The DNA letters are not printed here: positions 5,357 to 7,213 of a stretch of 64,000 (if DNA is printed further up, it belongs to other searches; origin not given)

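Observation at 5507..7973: Unusual accessory proteins in the copper operon: HMA-permease-cupredoxin fusion with GGGC tail, a DUF2318-like double-CxxC protein and a 13-Cys anchored protein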

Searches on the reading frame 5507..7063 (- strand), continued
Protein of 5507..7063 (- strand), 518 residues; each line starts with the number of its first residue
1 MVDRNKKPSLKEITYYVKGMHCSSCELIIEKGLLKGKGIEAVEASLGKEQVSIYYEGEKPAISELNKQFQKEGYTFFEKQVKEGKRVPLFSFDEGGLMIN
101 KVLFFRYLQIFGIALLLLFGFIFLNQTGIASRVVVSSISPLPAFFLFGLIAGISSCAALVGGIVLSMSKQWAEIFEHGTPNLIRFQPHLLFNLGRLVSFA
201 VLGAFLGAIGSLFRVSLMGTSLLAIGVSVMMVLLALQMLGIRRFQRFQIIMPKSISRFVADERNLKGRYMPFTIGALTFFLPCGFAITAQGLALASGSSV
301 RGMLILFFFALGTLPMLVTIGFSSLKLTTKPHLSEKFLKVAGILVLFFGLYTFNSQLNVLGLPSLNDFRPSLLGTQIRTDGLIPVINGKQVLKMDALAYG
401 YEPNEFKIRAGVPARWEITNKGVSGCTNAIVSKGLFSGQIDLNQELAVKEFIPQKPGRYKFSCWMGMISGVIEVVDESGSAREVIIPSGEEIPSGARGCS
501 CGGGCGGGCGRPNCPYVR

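Call 8: find_homologous_proteins(query=window:5507-7063:-, max_evalue=0.00001)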
Query window:5507-7063:- (518 aa): 2953 proteins with E <= 0.00001 among 8000 candidates; the best 120 are listed.
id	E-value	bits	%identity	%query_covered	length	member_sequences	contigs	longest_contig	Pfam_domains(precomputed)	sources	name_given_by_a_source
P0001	0.0e+0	1147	100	100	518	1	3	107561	PF00403.33,PF13473.13,PF13386.13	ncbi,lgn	-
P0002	5.6e-239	812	69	96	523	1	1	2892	PF00403.33,PF13473.13,PF13386.13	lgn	-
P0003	7.8e-235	799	67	100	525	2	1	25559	PF00403.33,PF13473.13,PF13386.13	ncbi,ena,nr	ncbi:sulfite exporter TauE/SafE family protein [Patescibacteria group bacterium]|nr:sulfite exporter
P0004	3.1e-228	777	66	99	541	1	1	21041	PF00403.33,PF13473.13,PF13386.13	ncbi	-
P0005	3.2e-228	777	67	94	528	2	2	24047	PF00403.33,PF13473.13,PF13386.13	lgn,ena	-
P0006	1.2e-221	755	67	99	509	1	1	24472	PF00403.33,PF13473.13,PF13386.13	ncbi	-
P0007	8.1e-212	723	64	94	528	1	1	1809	PF00403.33,PF13473.13,PF13386.13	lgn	-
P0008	3.0e-206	704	61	95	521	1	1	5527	PF00403.33,PF13386.13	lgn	-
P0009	7.6e-204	696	62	96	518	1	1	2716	PF00403.33,PF13473.13,PF13386.13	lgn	-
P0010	5.9e-203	693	63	94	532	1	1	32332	PF00403.33,PF13473.13,PF02683.23,PF13386.13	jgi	jgi:sulfite exporter TauE/SafE/copper chaperone CopZ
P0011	1.2e-199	682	66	89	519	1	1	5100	PF00403.33,PF13473.13,PF13386.13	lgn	-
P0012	1.1e-198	679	62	95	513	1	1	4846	PF00403.33,PF13473.13,PF13386.13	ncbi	-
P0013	3.5e-198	678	59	100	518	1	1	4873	PF00403.33,PF13473.13,PF13386.13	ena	-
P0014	3.7e-198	678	57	95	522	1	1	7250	PF00403.33,PF13473.13,PF13386.13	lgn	-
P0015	3.5e-195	668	57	99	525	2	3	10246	PF00403.33,PF13473.13,PF02683.23,PF13386.13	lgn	-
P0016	1.2e-189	649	57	92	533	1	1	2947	PF00403.33,PF13473.13,PF13386.13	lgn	-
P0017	2.6e-188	645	58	96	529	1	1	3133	PF00403.33,PF13473.13,PF13386.13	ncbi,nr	ncbi:sulfite exporter TauE/SafE family protein [Candidatus Parcubacteria bacterium]|nr:sulfite expor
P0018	4.1e-188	644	59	92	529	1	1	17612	PF00403.33,PF13473.13,PF13386.13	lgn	-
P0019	1.6e-187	642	58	93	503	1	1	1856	PF00403.33,PF13473.13,PF02683.23,PF13386.13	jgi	-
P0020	1.9e-187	642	56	96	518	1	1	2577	PF00403.33,PF13473.13,PF13386.13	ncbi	-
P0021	6.7e-186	637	56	95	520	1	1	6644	PF00403.33,PF13473.13,PF13386.13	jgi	-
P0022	1.5e-185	636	52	93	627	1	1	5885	PF00403.33,PF13473.13,PF02683.23,PF13386.13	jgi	jgi:uncharacterized protein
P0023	4.7e-185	634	50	94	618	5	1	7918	PF00403.33,PF13473.13,PF02683.23,PF13386.13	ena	-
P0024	9.7e-185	633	56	95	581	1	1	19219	PF00403.33,PF13473.13,PF13386.13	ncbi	ncbi:MAG: sulfite exporter TauE/SafE family protein [bacterium]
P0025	1.1e-184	633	50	96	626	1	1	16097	PF00403.33,PF13473.13,PF02683.23,PF13386.13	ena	-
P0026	6.7e-184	630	50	97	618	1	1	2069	PF00403.33,PF13473.13,PF13386.13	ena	-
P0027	9.3e-184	630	58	91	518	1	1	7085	PF00403.33,PF13473.13,PF02683.23,PF13386.13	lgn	-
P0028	5.5e-183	627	57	91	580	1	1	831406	PF00403.33,PF13473.13,PF02683.23,PF13386.13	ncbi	-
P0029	8.4e-183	627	55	93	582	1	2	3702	PF00403.33,PF13473.13,PF13386.13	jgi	jgi:sulfite exporter TauE/SafE/copper chaperone CopZ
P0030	8.8e-183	627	55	95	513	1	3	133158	PF00403.33,PF13473.13,PF13386.13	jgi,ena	-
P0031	2.2e-182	626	56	95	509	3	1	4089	PF00403.33,PF13473.13,PF02683.23,PF13386.13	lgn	-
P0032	2.2e-182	625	51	93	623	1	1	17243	PF00403.33,PF13473.13,PF13386.13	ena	-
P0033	4.0e-182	625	50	94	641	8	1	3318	PF00403.33,PF13473.13,PF13386.13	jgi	jgi:sulfite exporter TauE/SafE/plastocyanin domain-containing protein/copper chaperone CopZ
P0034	4.8e-182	624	59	93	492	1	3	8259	PF00403.33,PF13473.13,PF13386.13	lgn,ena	-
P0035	5.1e-182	624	57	95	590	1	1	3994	PF00403.33,PF13473.13,PF13386.13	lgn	-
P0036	6.2e-181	621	58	92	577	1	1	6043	PF00403.33,PF13473.13,PF02683.23,PF13386.13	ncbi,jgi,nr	ncbi:sulfite exporter TauE/SafE family protein [Candidatus Falkowbacteria bacterium]|nr:sulfite expo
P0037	7.9e-181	620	50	98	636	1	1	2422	PF00403.33,PF13473.13,PF13386.13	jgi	jgi:uncharacterized protein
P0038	2.0e-180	619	55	96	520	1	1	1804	PF00403.33,PF13473.13,PF13386.13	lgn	-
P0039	3.5e-179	615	49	94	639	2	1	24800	PF00403.33,PF13473.13,PF13386.13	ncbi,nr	ncbi:MAG: sulfite exporter TauE/SafE family protein [Actinobacteria bacterium]|nr:sulfite exporter T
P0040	4.5e-179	615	56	95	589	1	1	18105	PF00403.33,PF13473.13,PF19991.6,PF13386.13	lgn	-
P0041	7.6e-179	614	56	92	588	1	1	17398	PF00403.33,PF13473.13,PF13386.13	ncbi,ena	-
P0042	9.7e-179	613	56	95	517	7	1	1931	PF00403.33,PF13473.13,PF13386.13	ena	-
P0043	6.2e-178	611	51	94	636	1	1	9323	PF00403.33,PF13473.13,PF13386.13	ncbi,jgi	jgi:sulfite exporter TauE/SafE/plastocyanin domain-containing protein/copper chaperone CopZ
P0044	1.1e-177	610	56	94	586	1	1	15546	PF00403.33,PF13473.13,PF13386.13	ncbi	-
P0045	1.3e-177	610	49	94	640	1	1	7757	PF00403.33,PF13473.13,PF13386.13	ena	-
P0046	2.7e-177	609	55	97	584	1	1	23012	PF00403.33,PF13473.13,PF02683.23,PF13386.13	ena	-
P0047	3.7e-177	608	57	96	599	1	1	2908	PF00403.33,PF13473.13,PF02683.23,PF13386.13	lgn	-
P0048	1.0e-176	607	54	98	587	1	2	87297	PF00403.33,PF13473.13,PF13386.13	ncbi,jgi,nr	ncbi:MAG: sulfite exporter TauE/SafE family protein [Patescibacteria group bacterium]|jgi:sulfite ex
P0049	2.1e-176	606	54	95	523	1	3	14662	PF00403.33,PF13473.13,PF02683.23,PF13386.13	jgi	-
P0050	2.2e-176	606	52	90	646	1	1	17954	PF00403.33,PF13473.13,PF13386.13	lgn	-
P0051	6.5e-176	604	56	92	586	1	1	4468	PF00403.33,PF13473.13,PF13386.13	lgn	-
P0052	8.2e-176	604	55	92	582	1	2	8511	PF00403.33,PF13473.13,PF13386.13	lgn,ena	-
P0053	1.7e-175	603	51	91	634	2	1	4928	PF00403.33,PF13473.13,PF13386.13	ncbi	-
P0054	2.1e-175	602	59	91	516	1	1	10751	PF00403.33,PF13386.13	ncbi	ncbi:sulfite exporter TauE/SafE family protein [Patescibacteria group bacterium]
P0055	2.5e-175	602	55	93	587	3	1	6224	PF00403.33,PF13473.13,PF13386.13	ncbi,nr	ncbi:MAG TPA: sulfite exporter TauE/SafE family protein [Patescibacteria group bacterium]|nr:sulfite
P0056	6.9e-175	601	57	92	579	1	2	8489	PF00403.33,PF13473.13,PF02683.23,PF13386.13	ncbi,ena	-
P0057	1.0e-174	600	57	92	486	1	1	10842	PF00403.33,PF13473.13,PF02683.23,PF13386.13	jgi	-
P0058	1.9e-174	599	57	90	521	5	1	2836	PF00403.33,PF13473.13,PF13386.13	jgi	-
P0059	2.9e-174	599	57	94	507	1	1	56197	PF00403.33,PF13473.13,PF02683.23,PF13386.13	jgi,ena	-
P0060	4.4e-174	598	54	94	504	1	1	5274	PF00403.33,PF13473.13,PF13386.13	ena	-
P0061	4.6e-174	598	53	93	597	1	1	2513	PF00403.33,PF13473.13,PF13386.13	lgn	-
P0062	2.1e-173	596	54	94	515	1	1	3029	PF00403.33,PF13473.13,PF02683.23,PF13386.13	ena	-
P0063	2.2e-173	596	55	96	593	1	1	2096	PF00403.33,PF13473.13,PF02683.23,PF13386.13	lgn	-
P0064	2.3e-173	596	50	96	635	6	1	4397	PF00403.33,PF13473.13,PF02683.23,PF13386.13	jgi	-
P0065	3.0e-173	595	56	97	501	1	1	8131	PF00403.33,PF13473.13,PF02683.23,PF13386.13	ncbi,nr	ncbi:MAG: sulfite exporter TauE/SafE family protein [Candidatus Pacebacteria bacterium]|nr:sulfite e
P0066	3.2e-173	595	49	94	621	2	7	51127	PF00403.33,PF13473.13,PF02683.23,PF13386.13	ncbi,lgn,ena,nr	ncbi:MAG: sulfite exporter TauE/SafE family protein [Actinobacteria bacterium]|nr:sulfite exporter T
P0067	3.4e-173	595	57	95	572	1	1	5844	PF00403.33,PF13473.13,PF02683.23,PF19991.6,PF13386.13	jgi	jgi:sulfite exporter TauE/SafE/copper chaperone CopZ/plastocyanin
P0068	4.7e-173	595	56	96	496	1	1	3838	PF00403.33,PF13473.13,PF13386.13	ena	-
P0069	4.7e-173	595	55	93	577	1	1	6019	PF00403.33,PF13473.13,PF19991.6,PF13386.13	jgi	-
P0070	9.2e-173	594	55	94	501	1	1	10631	PF00403.33,PF13473.13,PF02683.23,PF13386.13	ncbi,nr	ncbi:MAG: sulfite exporter TauE/SafE family protein [bacterium]|nr:sulfite exporter TauE/SafE family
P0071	1.4e-172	593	55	94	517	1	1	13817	PF00403.33,PF13473.13,PF13386.13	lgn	-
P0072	1.7e-172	593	50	92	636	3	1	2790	PF00403.33,PF13473.13,PF13386.13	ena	-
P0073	2.9e-172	592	51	91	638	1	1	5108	PF00403.33,PF13473.13,PF02683.23,PF13386.13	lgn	-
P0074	3.0e-172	592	55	92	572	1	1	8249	PF00403.33,PF13473.13,PF02683.23,PF13386.13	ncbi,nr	ncbi:MAG: sulfite exporter TauE/SafE family protein [bacterium]|nr:sulfite exporter TauE/SafE family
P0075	3.0e-172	592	56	92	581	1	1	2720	PF00403.33,PF13473.13,PF02683.23,PF13386.13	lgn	-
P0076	4.1e-172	592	53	97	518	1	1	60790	PF00403.33,PF13473.13,PF02683.23,PF13386.13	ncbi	-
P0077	8.7e-172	591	56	91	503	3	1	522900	PF00403.33,PF13473.13,PF02683.23,PF13386.13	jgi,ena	-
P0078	9.3e-172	590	56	96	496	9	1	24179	PF00403.33,PF13473.13,PF02683.23,PF13386.13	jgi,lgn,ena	-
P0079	1.1e-171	590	56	91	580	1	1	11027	PF00403.33,PF13473.13,PF02683.23,PF13386.13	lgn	-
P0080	3.3e-171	589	57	92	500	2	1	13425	PF00403.33,PF13473.13,PF02683.23,PF13386.13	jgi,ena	-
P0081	3.4e-171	589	53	96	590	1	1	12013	PF00403.33,PF13473.13,PF13386.13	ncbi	-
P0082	3.5e-171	589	55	94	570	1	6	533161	PF00403.33,PF13473.13,PF02683.23,PF13386.13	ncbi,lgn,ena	-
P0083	4.5e-171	588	53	95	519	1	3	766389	PF00403.33,PF13473.13,PF13386.13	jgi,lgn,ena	-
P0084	5.5e-171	588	54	92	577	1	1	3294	PF00403.33,PF13473.13,PF02683.23,PF19991.6,PF13386.13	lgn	-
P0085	6.4e-171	588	57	96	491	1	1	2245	PF00403.33,PF13473.13,PF02683.23,PF13386.13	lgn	-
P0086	8.0e-171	587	55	94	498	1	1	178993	PF00403.33,PF13473.13,PF02683.23,PF13386.13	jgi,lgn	jgi:sulfite exporter TauE/SafE/copper chaperone CopZ/plastocyanin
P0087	8.9e-171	587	54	95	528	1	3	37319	PF00403.33,PF13473.13,PF13386.13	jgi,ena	-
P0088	2.3e-170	586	55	92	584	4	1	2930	PF00403.33,PF13473.13,PF02683.23,PF13386.13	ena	-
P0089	2.5e-170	586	56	95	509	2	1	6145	PF00403.33,PF13473.13,PF13386.13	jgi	-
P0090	3.3e-170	585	54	95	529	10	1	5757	PF00403.33,PF13473.13,PF13386.13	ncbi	-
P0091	3.7e-170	585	54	95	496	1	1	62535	PF00403.33,PF13473.13,PF13386.13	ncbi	ncbi:sulfite exporter TauE/SafE family protein [Patescibacteria group bacterium]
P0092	3.9e-170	585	55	94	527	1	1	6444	PF00403.33,PF13473.13,PF02683.23,PF13386.13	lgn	-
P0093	4.3e-170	585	55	92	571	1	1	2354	PF00403.33,PF13473.13,PF02683.23,PF13386.13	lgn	-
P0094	5.3e-170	585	54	97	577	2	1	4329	PF00403.33,PF13473.13,PF02683.23,PF13386.13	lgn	-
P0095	5.5e-170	585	54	95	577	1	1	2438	PF00403.33,PF13473.13,PF02683.23,PF13386.13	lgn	-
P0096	5.6e-170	585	54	92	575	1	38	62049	PF00403.33,PF13473.13,PF02683.23,PF13386.13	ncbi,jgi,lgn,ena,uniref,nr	ncbi:MAG: hypothetical protein A3F95_02425 [Candidatus Nealsonbacteria bacterium RIFCSPLOWO2_12_FULL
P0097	5.6e-170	585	56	91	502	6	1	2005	PF00403.33,PF13473.13,PF02683.23,PF13386.13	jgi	jgi:uncharacterized protein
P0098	7.3e-170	584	51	91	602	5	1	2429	PF00403.33,PF13473.13,PF13386.13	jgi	jgi:sulfite exporter TauE/SafE/plastocyanin domain-containing protein/copper chaperone CopZ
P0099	8.4e-170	584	59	90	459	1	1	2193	PF00403.33,PF13473.13,PF13386.13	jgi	-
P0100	9.2e-170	584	55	91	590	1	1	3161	PF00403.33,PF13473.13,PF13386.13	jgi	-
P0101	1.0e-169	584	53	95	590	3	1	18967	PF00403.33,PF13473.13,PF02683.23,PF13386.13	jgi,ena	-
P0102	1.2e-169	583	52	92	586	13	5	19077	PF00403.33,PF13473.13,PF13386.13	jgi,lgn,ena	-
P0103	1.2e-169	583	54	98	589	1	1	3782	PF00403.33,PF13473.13,PF02683.23,PF19991.6,PF13386.13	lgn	-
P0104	1.2e-169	583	55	92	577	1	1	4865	PF00403.33,PF13473.13,PF02683.23,PF13386.13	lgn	-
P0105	2.1e-169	583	54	98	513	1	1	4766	PF00403.33,PF13473.13,PF13386.13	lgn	-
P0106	3.5e-169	582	54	99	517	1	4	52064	PF00403.33,PF13473.13,PF13386.13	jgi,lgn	jgi:uncharacterized protein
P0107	3.8e-169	582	56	92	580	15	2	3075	PF00403.33,PF13473.13,PF02683.23,PF13386.13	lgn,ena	-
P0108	4.0e-169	582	56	95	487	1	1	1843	PF00403.33,PF13473.13,PF02683.23,PF13386.13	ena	-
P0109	4.7e-169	582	57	90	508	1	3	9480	PF00403.33,PF13473.13,PF13386.13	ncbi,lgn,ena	ncbi:MAG: sulfite exporter TauE/SafE family protein [Patescibacteria group bacterium]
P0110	6.6e-169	581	54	97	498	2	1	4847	PF00403.33,PF13473.13,PF02683.23,PF13386.13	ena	-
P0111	9.1e-169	581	53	95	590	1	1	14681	PF00403.33,PF13473.13,PF13386.13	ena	-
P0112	9.5e-169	581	53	93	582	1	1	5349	PF00403.33,PF13473.13,PF02683.23,PF13386.13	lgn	-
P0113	9.9e-169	580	52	94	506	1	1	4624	PF00403.33,PF13473.13,PF02683.23,PF13386.13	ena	-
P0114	2.0e-168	579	50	92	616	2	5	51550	PF00403.33,PF13473.13,PF13386.13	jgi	-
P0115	2.5e-168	579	55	93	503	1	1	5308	PF00403.33,PF13473.13,PF02683.23,PF13386.13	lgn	-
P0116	2.7e-168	579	54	94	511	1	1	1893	PF00403.33,PF13473.13,PF13386.13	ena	-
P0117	3.9e-168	578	52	94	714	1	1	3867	PF00403.33,PF13473.13,PF02683.23,PF13386.13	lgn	-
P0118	4.2e-168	578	57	92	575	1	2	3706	PF00403.33,PF13473.13,PF02683.23,PF13386.13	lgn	-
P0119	4.3e-168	578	52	93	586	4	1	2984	PF00403.33,PF13473.13,PF13386.13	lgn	-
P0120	4.5e-168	578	53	95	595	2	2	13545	PF00403.33,PF13473.13,PF13386.13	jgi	-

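Call 17: find_encoding_contigs(protein=P0001, flank=6000, max_places=3)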
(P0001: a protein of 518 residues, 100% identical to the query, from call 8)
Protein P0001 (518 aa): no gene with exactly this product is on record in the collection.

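Call 18: find_encoding_contigs(protein=P0066, flank=6000, max_places=3)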
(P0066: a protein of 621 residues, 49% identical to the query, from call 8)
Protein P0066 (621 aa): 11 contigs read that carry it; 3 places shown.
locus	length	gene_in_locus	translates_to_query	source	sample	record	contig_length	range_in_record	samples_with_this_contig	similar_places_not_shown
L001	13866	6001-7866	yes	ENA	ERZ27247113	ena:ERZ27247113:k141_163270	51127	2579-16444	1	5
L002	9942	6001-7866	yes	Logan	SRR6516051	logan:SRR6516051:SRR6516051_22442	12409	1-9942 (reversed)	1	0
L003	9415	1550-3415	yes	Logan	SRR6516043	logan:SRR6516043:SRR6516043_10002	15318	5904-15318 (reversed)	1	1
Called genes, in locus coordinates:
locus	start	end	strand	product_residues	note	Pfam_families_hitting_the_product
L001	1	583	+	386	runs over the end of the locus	PF00561:Abhydrolase_1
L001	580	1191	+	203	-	PF07021:MetW, PF13489:Methyltransf_23 (weak), PF13847:Methyltransf_31, PF13649:Methyltransf_25 (weak)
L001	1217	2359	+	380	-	PF04055:Radical_SAM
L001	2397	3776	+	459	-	PF00291:PALP, PF00571:CBS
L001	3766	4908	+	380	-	PF01053:Cys_Met_Meta_PP, PF00155:Aminotran_1_2 (weak)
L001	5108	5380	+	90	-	PF02583:Trns_repr_metal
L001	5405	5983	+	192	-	PF10080:FtrD-like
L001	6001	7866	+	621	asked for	PF00403:HMA (weak), PF02683:DsbD_TM, PF13386:DsbD_2, PF13473:Cupredoxin_1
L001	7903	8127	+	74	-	PF00403:HMA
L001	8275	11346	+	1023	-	PF00403:HMA, PF00122:E1-E2_ATPase, PF00702:Hydrolase, PF08282:Hydrolase_3 (faint)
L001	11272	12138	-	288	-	-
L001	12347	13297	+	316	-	PF00291:PALP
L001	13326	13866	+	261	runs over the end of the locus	PF01946:Thi4, PF01494:FAD_binding_3, PF03486:HI0933_like (weak), PF07992:Pyr_redox_2 (weak), PF00890:FAD_binding_2 (weak), PF01266:DAO (weak), PF12831:FAD_oxidored, PF13450:NAD_binding_8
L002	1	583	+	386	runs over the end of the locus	PF00561:Abhydrolase_1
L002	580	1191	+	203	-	PF07021:MetW, PF13489:Methyltransf_23 (weak), PF13847:Methyltransf_31, PF13649:Methyltransf_25 (weak)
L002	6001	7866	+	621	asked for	PF00403:HMA (weak), PF02683:DsbD_TM, PF13386:DsbD_2, PF13473:Cupredoxin_1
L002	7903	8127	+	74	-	PF00403:HMA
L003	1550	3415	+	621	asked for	PF00403:HMA (weak), PF02683:DsbD_TM, PF13386:DsbD_2, PF13473:Cupredoxin_1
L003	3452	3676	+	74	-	PF00403:HMA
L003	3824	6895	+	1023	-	PF00403:HMA, PF00122:E1-E2_ATPase, PF00702:Hydrolase, PF08282:Hydrolase_3 (faint)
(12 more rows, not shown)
